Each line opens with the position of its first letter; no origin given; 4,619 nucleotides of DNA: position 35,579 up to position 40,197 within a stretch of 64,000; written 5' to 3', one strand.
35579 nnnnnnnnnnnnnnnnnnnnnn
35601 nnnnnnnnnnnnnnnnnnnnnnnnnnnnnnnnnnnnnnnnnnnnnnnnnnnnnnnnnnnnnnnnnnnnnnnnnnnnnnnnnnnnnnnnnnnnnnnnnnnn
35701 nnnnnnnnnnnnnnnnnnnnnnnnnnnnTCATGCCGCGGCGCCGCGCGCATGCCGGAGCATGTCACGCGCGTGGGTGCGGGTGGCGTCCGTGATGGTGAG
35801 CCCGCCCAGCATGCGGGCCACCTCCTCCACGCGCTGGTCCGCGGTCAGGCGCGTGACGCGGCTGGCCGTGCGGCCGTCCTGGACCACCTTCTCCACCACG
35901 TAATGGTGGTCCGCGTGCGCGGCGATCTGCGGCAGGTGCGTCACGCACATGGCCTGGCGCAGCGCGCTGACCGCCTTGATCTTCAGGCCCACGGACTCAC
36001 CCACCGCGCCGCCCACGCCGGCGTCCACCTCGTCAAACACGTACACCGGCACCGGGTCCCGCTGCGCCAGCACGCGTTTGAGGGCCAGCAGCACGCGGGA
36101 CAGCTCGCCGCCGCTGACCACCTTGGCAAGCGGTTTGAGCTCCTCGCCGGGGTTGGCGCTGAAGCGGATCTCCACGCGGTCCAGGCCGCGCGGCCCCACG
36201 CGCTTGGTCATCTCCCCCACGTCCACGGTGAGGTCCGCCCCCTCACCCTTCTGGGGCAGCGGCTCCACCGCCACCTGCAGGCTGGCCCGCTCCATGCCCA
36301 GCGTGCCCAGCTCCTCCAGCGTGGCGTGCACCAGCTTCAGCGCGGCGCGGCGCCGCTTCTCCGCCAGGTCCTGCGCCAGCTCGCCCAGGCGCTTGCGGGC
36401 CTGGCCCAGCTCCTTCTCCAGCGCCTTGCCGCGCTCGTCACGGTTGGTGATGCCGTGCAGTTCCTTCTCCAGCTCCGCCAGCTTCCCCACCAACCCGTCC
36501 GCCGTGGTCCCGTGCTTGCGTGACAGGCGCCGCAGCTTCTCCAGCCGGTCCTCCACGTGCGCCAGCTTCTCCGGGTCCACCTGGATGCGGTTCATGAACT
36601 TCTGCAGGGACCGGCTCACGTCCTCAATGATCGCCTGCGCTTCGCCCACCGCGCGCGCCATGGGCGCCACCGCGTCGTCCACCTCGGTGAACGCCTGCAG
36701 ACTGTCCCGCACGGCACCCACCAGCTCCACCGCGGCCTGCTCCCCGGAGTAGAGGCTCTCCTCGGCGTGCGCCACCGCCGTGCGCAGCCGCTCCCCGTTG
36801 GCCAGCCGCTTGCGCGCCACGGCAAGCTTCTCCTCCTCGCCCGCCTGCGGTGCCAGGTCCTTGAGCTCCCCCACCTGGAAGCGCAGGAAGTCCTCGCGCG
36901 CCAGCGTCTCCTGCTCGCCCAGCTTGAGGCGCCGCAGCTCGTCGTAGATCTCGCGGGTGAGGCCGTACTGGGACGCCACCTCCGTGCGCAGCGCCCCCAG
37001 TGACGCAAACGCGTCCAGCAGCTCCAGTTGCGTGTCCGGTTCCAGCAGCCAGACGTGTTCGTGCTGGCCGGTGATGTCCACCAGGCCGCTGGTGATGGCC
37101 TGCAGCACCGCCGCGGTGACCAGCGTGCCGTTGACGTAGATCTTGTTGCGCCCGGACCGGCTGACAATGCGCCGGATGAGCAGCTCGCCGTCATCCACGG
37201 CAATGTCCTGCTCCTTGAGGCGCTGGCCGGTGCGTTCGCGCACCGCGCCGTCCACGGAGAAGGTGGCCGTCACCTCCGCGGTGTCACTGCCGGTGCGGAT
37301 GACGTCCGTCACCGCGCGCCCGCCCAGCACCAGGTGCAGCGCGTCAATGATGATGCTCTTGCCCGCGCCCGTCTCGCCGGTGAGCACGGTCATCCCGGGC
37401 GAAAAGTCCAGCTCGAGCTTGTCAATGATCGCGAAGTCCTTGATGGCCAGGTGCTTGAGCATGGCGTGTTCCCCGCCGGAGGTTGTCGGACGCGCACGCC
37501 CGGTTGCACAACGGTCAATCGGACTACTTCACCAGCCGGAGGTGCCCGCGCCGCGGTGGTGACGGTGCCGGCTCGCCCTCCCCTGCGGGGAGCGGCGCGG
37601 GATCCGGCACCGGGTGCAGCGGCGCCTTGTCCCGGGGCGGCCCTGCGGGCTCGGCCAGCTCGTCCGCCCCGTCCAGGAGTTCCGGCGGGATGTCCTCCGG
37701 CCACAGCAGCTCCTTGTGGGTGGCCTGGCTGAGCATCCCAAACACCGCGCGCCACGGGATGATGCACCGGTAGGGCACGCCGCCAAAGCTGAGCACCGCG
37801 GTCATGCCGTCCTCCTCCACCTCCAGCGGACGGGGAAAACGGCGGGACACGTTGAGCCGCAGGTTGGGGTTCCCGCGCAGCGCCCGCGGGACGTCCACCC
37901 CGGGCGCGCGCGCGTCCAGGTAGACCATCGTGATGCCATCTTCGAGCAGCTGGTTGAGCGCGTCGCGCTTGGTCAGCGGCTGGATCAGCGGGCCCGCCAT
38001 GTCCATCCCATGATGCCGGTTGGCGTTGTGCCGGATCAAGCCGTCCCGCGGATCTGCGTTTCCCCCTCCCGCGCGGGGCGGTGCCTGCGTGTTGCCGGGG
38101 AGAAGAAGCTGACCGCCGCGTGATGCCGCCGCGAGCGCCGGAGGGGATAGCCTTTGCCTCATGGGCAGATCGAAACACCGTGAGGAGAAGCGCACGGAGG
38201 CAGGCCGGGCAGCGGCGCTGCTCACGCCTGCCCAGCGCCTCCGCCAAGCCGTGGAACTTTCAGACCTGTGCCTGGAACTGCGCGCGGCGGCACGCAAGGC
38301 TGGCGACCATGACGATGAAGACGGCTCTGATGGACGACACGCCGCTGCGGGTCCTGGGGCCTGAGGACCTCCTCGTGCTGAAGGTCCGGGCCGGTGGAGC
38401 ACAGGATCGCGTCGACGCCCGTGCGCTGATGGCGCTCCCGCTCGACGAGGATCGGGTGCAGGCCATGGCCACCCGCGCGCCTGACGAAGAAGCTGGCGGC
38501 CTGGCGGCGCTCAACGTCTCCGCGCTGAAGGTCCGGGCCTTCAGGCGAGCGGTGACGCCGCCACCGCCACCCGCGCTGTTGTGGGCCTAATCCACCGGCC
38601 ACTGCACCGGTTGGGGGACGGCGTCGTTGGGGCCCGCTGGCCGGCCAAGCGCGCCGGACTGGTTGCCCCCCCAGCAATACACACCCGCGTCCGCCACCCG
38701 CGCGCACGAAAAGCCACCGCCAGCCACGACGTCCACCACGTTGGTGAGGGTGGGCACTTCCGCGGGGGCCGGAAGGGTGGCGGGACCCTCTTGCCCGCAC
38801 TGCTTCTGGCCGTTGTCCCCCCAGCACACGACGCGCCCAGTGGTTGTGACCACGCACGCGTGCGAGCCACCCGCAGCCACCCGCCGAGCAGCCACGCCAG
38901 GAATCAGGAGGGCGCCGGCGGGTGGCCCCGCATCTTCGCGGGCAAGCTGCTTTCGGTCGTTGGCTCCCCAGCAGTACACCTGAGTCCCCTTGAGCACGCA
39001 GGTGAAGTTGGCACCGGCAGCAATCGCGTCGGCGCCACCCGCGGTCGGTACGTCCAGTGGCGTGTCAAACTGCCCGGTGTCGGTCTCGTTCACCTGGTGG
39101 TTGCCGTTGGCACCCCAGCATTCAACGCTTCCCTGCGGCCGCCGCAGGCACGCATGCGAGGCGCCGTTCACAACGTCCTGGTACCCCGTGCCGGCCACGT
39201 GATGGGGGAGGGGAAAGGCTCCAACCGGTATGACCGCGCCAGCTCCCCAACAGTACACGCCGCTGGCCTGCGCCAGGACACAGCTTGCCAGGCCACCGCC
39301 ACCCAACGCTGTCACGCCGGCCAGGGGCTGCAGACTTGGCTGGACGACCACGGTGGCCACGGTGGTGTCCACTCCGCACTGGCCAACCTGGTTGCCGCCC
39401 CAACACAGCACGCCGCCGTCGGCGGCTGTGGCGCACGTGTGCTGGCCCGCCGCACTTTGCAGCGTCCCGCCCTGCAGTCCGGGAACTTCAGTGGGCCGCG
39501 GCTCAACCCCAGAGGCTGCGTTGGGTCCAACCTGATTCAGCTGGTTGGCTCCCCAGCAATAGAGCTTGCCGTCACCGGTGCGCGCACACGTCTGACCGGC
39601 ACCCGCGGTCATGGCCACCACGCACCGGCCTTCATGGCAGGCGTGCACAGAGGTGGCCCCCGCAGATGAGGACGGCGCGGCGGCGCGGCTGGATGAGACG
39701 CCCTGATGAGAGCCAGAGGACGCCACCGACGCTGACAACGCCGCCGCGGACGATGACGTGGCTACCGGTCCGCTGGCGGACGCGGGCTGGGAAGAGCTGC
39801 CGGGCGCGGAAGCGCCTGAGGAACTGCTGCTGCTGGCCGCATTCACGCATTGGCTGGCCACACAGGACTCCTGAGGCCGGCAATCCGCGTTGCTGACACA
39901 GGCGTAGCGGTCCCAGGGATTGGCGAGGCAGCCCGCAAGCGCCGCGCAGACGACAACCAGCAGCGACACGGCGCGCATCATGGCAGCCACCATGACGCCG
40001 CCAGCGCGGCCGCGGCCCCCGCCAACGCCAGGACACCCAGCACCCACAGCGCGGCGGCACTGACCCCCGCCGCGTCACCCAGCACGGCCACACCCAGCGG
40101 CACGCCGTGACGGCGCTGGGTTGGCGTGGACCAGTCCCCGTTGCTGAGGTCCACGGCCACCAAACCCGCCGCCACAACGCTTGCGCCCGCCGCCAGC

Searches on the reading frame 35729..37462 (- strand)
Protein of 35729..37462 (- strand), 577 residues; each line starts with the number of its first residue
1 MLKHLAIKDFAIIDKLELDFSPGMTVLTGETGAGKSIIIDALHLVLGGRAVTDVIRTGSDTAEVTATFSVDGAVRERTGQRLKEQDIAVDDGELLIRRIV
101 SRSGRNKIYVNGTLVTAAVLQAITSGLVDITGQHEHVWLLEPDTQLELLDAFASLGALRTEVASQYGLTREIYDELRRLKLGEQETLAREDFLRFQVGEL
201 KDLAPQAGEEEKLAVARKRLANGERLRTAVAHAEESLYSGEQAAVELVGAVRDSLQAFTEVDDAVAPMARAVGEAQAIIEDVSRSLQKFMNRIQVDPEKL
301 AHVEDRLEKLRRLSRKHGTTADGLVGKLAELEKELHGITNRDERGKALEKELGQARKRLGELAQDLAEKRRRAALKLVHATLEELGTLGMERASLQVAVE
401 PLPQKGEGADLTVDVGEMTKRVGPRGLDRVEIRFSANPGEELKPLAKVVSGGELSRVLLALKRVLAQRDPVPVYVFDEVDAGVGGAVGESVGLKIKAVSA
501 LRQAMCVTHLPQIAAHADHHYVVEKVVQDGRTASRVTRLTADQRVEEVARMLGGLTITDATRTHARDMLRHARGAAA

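Call 13: search_protein_families(library=pfam, proteins=[window:35729-37462:-], max_evalue=0.01)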
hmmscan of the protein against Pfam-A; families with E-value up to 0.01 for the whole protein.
window:35729-37462:- (577 aa): 10 families
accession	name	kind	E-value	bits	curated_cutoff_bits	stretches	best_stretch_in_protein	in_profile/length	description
PF02463.25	SMC_N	-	3.7e-22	79.3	40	1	1-526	1-214/220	RecF/RecN/SMC N terminal domain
PF13476.12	AAA_23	-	2.3e-15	58.2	27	1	5-69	2-68/201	AAA domain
PF13555.12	AAA_29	-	2.1e-06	27.8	27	1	13-49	12-49/61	P-loop containing region of AAA domain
PF13175.12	AAA_15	-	0.00039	20.6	32.1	1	1-47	1-48/374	AAA ATPase domain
PF13401.12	AAA_22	-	0.00048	20.9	27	0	21-47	4-30/130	AAA domain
PF13304.12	AAA_21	-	0.0016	19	27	0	24-46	1-23/304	AAA domain, putative AbiEii toxin, Type IV TA system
PF00005.33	ABC_tran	-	0.0017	19.4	25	0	15-42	3-31/137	ABC transporter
PF24611.2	Spectrin_Anc-1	-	0.0029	18.3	33.2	1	272-367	20-111/115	Nuclear anchorage protein 1, spectrin-like repeat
PF06818.20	Fez1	-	0.0044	18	34.4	1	244-373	33-152/199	Fez1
PF03193.22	RsgA_GTPase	-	0.0064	16.8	30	0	11-71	95-157/174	RsgA GTPase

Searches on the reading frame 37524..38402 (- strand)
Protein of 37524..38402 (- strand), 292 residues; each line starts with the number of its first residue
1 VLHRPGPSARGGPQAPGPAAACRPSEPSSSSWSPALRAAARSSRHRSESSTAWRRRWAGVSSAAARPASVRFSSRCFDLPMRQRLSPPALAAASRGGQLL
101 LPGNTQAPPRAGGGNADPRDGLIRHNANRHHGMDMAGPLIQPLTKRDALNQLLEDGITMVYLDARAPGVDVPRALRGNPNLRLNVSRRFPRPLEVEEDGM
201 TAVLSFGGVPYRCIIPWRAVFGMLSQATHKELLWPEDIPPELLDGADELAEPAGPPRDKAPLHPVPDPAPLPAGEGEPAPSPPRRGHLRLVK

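Call 91: search_protein_families(library=pfam, proteins=[window:37524-38402:-], max_evalue=0.001)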
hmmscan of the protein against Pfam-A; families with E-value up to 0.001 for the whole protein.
window:37524-38402:- (292 aa): 1 family
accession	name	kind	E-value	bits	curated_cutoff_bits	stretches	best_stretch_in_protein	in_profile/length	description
PF04386.18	SspB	-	8.2e-08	32.8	27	1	157-292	23-156/156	Stringent starvation protein B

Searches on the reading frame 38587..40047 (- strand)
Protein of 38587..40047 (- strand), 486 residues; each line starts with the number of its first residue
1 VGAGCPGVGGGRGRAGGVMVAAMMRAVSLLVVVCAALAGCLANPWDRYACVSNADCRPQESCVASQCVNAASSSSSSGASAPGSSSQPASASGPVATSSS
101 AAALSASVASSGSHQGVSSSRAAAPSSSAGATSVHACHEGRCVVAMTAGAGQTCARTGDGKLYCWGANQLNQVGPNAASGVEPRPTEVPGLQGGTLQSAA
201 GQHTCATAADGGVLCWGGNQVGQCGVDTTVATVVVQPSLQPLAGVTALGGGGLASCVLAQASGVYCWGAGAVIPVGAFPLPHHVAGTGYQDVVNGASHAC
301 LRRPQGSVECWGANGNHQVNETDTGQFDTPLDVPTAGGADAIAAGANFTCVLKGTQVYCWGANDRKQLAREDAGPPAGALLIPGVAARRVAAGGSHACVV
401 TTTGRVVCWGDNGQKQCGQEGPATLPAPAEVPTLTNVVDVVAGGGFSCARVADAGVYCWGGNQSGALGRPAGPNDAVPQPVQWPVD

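Call 7: search_protein_families(library=pfam, proteins=[window:38587-40047:-], max_evalue=1)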
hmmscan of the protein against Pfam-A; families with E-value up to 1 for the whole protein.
window:38587-40047:- (486 aa): 5 families
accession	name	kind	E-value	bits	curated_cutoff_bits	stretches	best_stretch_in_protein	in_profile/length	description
PF25390.1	WD40_RLD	-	4.4e-47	161.6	150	2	289-481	91-292/363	RCC1-like domain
PF13540.12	RCC1_2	-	1.1e-36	124.1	22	6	389-415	3-29/30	Regulator of chromosome condensation (RCC1) repeat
PF00415.24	RCC1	-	5.7e-23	81.7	21.7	6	404-449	2-49/50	Regulator of chromosome condensation (RCC1) repeat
PF25384.1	Alsin_RLD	-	1.2e-08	35.1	100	1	142-183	276-317/405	Alsin RCC1-like domain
PF21164.2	Dumpy_DPY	-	0.48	10.9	27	1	50-68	4-22/24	Dumpy, DPY module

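Call 8: search_protein_families(library=ncbifam, proteins=[window:38587-40047:-], max_evalue=1)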
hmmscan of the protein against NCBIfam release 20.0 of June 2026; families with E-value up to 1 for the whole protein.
window:38587-40047:- (486 aa): 0 families

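Call 46: find_homologous_proteins(query=window:38587-39981:-, max_evalue=1e-10)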
Query window:38587-39981:- (464 aa): 2624 proteins with E <= 1e-10 among 8000 candidates; the best 120 are listed.
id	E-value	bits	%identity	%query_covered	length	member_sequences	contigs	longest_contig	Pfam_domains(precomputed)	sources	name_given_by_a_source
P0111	6.4e-225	766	100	73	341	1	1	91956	PF00415.25,PF13540.13,PF25384.2,PF25390.2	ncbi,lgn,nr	ncbi:MAG: hypothetical protein HY904_02075 [Deltaproteobacteria bacterium]|nr:hypothetical protein [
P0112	6.6e-104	367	34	70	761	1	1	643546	PF00415.25,PF13540.13,PF25384.2,PF25390.2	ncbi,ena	-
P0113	4.1e-101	358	30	73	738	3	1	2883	PF00415.25,PF13540.13,PF25384.2,PF25390.2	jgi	-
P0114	2.9e-98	348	35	71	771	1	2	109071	PF00415.25,PF13540.13,PF25384.2,PF25390.2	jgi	jgi:alpha-tubulin suppressor-like RCC1 family protein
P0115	3.4e-98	348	33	73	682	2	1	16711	PF00415.25,PF13540.13,PF25384.2,PF25390.2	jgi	-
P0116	3.7e-97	345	37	72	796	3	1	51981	PF00415.25,PF13540.13,PF25384.2,PF25390.2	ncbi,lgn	ncbi:MAG TPA: RCC1 repeat-containing protein [Polyangia bacterium]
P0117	5.8e-96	341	32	70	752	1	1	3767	PF00415.25,PF13540.13,PF25384.2,PF25390.2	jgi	jgi:alpha-tubulin suppressor-like RCC1 family protein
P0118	8.8e-95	337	35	73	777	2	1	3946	PF00415.25,PF13540.13,PF25384.2,PF25390.2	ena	-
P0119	3.4e-94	335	38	74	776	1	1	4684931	PF00415.25,PF13540.13,PF25384.2,PF25390.2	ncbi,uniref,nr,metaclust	ncbi:RCC1 domain-containing protein [Chloroflexus aggregans]|uniref:Regulator of chromosome condensa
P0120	1.1e-90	323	37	73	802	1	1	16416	PF00415.25,PF13540.13,PF25384.2,PF25390.2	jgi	jgi:alpha-tubulin suppressor-like RCC1 family protein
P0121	1.3e-88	316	38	73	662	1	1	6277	PF00415.25,PF13540.13,PF25384.2,PF25390.2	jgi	jgi:alpha-tubulin suppressor-like RCC1 family protein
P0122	2.1e-88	316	35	70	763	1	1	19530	PF00415.25,PF13540.13,PF25384.2,PF25390.2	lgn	-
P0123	2.7e-88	315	33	80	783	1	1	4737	PF00415.25,PF13540.13,PF25384.2,PF25390.2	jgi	jgi:alpha-tubulin suppressor-like RCC1 family protein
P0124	2.7e-87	312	37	73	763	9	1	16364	PF00415.25,PF13540.13,PF25384.2,PF25390.2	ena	-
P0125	3.5e-87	312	37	73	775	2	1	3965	PF00415.25,PF13540.13,PF25384.2,PF25390.2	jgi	jgi:alpha-tubulin suppressor-like RCC1 family protein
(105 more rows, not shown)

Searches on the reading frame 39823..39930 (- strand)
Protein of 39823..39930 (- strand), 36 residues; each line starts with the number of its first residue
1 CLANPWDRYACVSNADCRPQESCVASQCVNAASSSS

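Call 101: search_protein_families(library=pfam, proteins=[window:39823-39930:-], max_evalue=10)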
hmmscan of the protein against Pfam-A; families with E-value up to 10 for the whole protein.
seq(36 aa): 2 families
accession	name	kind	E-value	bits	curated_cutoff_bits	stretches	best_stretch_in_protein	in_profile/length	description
PF23416.1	DUF7107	-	0.0024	18.6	24.6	1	11-34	2-25/48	Domain of unknown function (DUF7107)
PF21164.2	Dumpy_DPY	-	0.0031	17.9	27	1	11-29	4-22/24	Dumpy, DPY module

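Call 102: search_protein_families(library=ncbifam, proteins=[window:39823-39930:-], max_evalue=10)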
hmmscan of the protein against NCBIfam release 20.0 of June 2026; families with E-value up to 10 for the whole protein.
seq(36 aa): 0 families
